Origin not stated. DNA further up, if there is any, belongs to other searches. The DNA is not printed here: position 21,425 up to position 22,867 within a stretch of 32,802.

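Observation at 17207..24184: Operon coupling a SucD-type acylating aldehyde dehydrogenase, an SCS-like ligase, a LarA racemase and malic enzyme: candidate ATP-yielding C4 semialdehyde-to-pyruvate pathway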

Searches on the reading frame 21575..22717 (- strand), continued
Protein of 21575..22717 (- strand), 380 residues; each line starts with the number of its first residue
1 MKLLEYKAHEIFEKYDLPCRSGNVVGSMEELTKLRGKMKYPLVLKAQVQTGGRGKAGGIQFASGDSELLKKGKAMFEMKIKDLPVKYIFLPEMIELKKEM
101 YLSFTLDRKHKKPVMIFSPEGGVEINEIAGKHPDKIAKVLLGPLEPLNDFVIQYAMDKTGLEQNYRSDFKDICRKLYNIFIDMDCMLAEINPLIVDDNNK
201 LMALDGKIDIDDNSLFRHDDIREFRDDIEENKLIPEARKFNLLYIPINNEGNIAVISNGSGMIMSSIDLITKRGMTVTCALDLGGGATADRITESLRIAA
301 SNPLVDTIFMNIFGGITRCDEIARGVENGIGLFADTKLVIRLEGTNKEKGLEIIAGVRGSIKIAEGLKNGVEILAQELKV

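Call 69: search_protein_representatives(protein=window:21575-22717:-)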
Query: 380 residues. Proteins with E-value up to 0.001 (for the whole library): 8785; up to 1e-10: 4383; up to 1e-30: 1094. The best 150 are listed.
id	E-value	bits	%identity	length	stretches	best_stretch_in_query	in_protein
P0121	3.0e-107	375.5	49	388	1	4-379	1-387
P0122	5.9e-94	331.8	45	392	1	1-376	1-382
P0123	1.1e-90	321.0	45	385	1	1-376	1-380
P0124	2.0e-86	307.0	43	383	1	1-367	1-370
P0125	1.2e-84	301.2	42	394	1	1-376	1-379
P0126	8.1e-79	282.0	42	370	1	1-379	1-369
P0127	3.0e-76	273.5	38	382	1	1-372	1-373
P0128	4.9e-75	269.6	39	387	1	1-372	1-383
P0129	2.5e-74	267.2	43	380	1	1-355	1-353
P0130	3.3e-73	263.6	37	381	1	1-365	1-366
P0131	3.4e-73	263.5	41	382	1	1-373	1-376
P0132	2.0e-72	260.9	38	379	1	1-372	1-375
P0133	6.6e-72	259.3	39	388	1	1-371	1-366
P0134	7.6e-72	259.0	43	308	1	75-375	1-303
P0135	2.2e-71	257.5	41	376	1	1-354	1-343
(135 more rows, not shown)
